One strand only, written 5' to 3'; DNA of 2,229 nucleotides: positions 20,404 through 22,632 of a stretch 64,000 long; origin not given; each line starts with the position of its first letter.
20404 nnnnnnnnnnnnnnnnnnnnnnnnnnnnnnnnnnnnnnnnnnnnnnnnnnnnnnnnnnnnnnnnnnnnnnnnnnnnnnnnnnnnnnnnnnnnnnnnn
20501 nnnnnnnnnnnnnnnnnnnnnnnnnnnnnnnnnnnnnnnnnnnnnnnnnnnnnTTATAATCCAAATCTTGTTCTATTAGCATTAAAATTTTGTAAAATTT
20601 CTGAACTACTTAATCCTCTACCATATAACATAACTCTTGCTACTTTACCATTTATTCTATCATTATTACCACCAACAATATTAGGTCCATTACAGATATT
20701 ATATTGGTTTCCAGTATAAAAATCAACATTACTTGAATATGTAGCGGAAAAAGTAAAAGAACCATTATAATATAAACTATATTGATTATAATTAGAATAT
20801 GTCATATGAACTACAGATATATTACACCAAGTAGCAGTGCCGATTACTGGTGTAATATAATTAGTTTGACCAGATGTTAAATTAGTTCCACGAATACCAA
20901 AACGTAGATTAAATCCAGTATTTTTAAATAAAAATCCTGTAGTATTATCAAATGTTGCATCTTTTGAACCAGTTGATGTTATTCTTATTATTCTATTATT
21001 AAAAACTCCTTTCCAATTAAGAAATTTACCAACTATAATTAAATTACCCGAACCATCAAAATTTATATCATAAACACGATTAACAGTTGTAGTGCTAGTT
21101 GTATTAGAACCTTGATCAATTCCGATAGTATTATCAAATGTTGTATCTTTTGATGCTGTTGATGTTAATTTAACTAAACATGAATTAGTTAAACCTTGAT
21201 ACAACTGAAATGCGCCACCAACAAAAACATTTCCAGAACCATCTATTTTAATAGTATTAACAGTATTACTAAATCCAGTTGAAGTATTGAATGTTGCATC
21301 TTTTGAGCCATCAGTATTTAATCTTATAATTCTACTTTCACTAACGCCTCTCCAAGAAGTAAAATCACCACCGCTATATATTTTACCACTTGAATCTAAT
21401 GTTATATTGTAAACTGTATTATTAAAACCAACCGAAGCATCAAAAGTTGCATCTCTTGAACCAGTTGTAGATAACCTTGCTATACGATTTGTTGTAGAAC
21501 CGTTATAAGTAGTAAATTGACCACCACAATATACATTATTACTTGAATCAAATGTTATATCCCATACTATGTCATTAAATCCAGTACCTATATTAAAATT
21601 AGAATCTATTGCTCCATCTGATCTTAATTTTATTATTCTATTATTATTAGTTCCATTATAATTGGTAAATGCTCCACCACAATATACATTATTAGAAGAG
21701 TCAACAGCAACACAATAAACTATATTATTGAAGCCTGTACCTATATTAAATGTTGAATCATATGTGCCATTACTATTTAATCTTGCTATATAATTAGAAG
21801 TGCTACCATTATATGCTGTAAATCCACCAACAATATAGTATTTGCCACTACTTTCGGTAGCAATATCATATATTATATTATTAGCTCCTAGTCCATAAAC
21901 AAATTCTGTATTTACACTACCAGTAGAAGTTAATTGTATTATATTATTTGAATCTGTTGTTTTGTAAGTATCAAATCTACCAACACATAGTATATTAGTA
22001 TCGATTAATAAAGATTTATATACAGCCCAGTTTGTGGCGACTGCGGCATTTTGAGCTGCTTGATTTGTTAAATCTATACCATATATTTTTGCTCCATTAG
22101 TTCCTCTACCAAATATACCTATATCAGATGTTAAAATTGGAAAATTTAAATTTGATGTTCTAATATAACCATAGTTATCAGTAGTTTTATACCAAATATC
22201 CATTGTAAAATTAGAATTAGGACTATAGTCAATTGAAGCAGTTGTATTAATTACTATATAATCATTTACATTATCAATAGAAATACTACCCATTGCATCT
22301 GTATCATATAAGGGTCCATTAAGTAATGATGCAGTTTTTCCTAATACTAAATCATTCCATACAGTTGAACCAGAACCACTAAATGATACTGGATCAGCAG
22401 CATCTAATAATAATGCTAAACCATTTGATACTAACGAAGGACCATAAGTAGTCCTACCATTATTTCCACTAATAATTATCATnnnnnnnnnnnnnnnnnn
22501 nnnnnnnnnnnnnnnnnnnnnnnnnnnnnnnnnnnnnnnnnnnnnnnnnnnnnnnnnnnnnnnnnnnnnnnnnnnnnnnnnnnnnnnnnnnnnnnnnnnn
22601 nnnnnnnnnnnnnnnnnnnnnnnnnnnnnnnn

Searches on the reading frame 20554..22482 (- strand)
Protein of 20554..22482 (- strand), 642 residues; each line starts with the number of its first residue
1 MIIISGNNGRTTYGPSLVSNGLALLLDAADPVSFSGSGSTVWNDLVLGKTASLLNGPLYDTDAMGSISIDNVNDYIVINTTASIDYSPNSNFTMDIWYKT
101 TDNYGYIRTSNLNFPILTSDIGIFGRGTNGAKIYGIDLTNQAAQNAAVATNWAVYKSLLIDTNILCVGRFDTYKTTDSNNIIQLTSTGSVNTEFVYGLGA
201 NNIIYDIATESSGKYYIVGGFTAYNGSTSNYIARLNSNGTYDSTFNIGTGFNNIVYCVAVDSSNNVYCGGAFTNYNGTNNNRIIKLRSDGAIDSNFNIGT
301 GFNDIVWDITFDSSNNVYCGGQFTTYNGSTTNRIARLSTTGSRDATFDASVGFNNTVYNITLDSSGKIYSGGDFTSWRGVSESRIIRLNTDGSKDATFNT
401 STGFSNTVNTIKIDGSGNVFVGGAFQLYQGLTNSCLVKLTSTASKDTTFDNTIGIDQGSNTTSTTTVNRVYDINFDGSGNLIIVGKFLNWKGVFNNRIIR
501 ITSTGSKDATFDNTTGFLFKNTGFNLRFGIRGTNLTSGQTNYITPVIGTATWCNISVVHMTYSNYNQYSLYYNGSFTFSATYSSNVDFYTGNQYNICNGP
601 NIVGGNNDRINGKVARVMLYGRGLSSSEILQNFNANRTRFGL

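Call 11: search_protein_families(library=phrogs, proteins=[window:20554-22482:-], max_evalue=0.001)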
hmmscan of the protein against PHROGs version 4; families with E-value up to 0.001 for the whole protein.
window:20554-22482:- (642 aa): 2 families
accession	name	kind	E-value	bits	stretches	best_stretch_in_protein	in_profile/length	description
phrog_5490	-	unknown function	7.5e-11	42.6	1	243-499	19-269/382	-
phrog_8510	-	head and packaging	1.7e-09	37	1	533-642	1241-1348/1348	virion structural protein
